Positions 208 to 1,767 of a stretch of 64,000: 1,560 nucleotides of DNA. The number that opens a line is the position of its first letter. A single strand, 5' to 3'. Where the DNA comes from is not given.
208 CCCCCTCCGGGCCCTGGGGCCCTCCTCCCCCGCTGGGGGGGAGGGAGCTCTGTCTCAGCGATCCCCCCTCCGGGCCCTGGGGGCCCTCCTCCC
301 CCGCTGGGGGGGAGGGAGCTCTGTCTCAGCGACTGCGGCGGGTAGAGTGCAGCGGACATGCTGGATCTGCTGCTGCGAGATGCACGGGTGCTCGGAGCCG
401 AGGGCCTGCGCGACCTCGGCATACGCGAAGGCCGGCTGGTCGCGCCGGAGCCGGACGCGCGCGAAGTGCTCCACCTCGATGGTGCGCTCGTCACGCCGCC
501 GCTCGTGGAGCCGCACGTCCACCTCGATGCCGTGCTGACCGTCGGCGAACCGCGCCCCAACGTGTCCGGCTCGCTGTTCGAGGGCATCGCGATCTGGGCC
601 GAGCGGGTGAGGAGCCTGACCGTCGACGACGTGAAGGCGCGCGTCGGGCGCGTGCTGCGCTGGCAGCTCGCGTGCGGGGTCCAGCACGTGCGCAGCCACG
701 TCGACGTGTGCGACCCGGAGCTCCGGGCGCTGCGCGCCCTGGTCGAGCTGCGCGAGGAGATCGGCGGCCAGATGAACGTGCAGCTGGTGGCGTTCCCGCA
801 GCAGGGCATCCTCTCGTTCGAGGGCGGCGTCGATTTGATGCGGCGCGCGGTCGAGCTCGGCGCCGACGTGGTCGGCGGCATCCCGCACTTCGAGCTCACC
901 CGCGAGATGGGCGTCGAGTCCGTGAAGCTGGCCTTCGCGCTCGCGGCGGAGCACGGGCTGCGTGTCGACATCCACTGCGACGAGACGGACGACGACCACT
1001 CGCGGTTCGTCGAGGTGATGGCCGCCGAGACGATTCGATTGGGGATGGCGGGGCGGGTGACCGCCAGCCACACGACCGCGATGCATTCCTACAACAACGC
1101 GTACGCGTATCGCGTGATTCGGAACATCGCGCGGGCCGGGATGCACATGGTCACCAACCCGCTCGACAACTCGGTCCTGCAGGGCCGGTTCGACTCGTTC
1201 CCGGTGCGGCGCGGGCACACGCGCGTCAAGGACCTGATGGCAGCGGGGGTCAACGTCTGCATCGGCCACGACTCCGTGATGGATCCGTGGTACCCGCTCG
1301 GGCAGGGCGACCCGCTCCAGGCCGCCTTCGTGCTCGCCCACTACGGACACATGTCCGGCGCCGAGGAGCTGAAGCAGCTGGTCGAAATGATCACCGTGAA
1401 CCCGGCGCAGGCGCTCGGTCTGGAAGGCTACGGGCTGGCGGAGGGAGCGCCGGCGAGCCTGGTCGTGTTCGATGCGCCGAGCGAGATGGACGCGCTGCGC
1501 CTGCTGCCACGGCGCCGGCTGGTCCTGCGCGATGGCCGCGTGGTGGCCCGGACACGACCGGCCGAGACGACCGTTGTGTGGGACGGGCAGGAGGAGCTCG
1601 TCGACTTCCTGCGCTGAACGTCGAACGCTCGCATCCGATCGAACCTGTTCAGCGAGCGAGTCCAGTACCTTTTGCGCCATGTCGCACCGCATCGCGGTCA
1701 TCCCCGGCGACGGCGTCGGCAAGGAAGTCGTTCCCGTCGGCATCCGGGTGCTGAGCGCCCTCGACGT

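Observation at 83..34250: Family of GC-rich mosaic hairpin elements (core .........-loop-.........) at seven loci, with covarying stems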

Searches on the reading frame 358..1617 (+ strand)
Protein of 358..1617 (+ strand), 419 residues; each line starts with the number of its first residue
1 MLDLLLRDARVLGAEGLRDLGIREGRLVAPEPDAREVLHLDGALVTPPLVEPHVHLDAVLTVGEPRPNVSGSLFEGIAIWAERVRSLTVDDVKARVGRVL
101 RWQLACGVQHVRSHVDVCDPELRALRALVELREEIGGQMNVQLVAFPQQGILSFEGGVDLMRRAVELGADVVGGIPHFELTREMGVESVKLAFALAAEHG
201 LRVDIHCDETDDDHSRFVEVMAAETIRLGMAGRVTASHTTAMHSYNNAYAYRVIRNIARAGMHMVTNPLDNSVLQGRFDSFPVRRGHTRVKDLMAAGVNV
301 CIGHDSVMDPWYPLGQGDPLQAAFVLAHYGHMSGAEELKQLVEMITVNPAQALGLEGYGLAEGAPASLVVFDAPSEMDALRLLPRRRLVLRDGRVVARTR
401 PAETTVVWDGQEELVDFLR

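Call 15: search_protein_families(library=pfam, proteins=[window:358-1617:+])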
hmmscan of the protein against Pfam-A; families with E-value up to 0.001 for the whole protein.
window:358-1617:+ (419 aa): 2 families
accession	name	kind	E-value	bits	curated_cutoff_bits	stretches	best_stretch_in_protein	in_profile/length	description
PF07969.17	Amidohydro_3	-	1e-51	177.3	29.7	1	37-397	2-472/472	Amidohydrolase family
PF01979.26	Amidohydro_1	-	3.1e-16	60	25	1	45-376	2-321/345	Amidohydrolase family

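Call 45: find_encoding_contigs(protein=window:358-1617:+, flank=2500, max_places=8)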
Protein window:358-1617:+ (419 aa): 3 contigs read that carry it; 3 places shown.
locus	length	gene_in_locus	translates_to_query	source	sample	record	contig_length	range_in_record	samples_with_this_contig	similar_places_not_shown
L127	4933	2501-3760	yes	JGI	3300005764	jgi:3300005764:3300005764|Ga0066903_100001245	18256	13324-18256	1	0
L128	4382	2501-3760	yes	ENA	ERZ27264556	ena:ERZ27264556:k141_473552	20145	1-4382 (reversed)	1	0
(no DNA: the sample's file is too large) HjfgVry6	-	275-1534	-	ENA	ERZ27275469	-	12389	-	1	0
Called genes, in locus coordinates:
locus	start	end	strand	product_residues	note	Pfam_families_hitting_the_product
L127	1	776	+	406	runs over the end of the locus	PF01266:DAO, PF13450:NAD_binding_8 (faint)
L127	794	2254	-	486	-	PF02133:Transp_cyt_pur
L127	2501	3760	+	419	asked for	PF07969:Amidohydro_3, PF01979:Amidohydro_1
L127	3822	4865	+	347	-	PF00180:Iso_dh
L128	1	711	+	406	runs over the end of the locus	PF01266:DAO, PF13450:NAD_binding_8 (faint)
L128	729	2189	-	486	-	PF02133:Transp_cyt_pur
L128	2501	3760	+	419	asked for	PF07969:Amidohydro_3, PF01979:Amidohydro_1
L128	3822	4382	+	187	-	?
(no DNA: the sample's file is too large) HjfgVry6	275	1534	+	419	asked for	PF07969:Amidohydro_3, PF01979:Amidohydro_1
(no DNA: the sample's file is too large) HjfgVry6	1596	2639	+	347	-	PF00180:Iso_dh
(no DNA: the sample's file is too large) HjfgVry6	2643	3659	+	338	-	PF00756:Esterase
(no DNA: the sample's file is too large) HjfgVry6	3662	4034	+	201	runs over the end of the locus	PF04299:FMN_bind_2, PF01243:PNPOx_N (weak)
